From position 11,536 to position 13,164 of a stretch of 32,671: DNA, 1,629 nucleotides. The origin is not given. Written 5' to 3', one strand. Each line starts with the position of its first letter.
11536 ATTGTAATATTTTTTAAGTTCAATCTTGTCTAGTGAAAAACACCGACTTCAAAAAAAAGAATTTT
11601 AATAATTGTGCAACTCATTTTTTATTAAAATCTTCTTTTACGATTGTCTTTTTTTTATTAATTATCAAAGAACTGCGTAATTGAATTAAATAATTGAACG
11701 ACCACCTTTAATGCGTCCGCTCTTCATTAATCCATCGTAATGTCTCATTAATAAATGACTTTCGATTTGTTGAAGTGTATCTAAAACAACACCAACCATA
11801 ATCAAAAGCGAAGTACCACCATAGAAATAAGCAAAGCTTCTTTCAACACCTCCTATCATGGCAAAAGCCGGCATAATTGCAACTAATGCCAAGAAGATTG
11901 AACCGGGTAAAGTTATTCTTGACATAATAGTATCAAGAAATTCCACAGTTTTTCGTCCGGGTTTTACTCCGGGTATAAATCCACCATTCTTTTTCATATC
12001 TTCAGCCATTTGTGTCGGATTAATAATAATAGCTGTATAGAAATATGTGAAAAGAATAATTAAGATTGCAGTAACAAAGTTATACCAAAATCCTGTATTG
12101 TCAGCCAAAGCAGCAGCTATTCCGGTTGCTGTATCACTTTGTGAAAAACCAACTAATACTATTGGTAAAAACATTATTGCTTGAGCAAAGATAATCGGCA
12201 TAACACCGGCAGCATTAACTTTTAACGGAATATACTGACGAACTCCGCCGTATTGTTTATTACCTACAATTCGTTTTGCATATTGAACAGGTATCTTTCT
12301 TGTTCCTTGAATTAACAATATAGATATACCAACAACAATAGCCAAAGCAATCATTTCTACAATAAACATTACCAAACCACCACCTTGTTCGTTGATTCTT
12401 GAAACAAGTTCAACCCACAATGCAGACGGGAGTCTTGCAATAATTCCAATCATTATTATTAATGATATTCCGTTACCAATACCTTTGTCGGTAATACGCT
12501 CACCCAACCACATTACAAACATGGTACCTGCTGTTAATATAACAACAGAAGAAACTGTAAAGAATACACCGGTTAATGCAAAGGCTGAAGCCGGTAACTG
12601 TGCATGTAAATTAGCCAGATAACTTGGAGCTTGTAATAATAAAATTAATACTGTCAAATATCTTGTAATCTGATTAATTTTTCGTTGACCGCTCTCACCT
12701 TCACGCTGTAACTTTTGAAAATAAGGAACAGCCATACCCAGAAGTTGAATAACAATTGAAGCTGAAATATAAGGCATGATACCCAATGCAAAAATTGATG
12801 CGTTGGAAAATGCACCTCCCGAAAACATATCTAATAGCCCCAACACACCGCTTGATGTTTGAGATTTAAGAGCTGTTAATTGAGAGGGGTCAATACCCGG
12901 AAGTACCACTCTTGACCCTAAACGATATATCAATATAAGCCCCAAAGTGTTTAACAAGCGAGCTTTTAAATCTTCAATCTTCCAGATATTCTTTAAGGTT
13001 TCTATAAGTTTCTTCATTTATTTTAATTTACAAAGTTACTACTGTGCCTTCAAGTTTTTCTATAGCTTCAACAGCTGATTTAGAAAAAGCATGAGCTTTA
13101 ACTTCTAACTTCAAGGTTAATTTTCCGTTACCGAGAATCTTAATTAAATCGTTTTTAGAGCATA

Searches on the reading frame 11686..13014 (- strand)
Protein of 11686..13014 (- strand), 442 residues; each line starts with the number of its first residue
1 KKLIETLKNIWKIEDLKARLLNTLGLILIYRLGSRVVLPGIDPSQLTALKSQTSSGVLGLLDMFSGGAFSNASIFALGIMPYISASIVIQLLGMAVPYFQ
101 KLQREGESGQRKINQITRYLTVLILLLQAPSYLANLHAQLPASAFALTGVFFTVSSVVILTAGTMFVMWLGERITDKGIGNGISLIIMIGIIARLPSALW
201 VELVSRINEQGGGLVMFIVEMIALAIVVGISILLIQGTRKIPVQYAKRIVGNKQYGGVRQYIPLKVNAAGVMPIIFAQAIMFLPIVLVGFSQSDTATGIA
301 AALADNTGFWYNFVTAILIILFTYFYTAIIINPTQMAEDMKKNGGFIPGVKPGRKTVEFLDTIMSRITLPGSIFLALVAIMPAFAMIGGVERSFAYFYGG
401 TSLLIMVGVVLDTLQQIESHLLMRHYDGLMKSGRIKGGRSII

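Call 99: search_protein_families(library=pfam, proteins=[window:11686-13014:-], max_evalue=0.00001)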
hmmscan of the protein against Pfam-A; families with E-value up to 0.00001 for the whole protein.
window:11686-13014:- (442 aa): 1 family
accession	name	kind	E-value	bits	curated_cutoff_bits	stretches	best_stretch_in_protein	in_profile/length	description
PF00344.25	SecY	-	1.5e-107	359.9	32.2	1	73-414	1-306/306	SecY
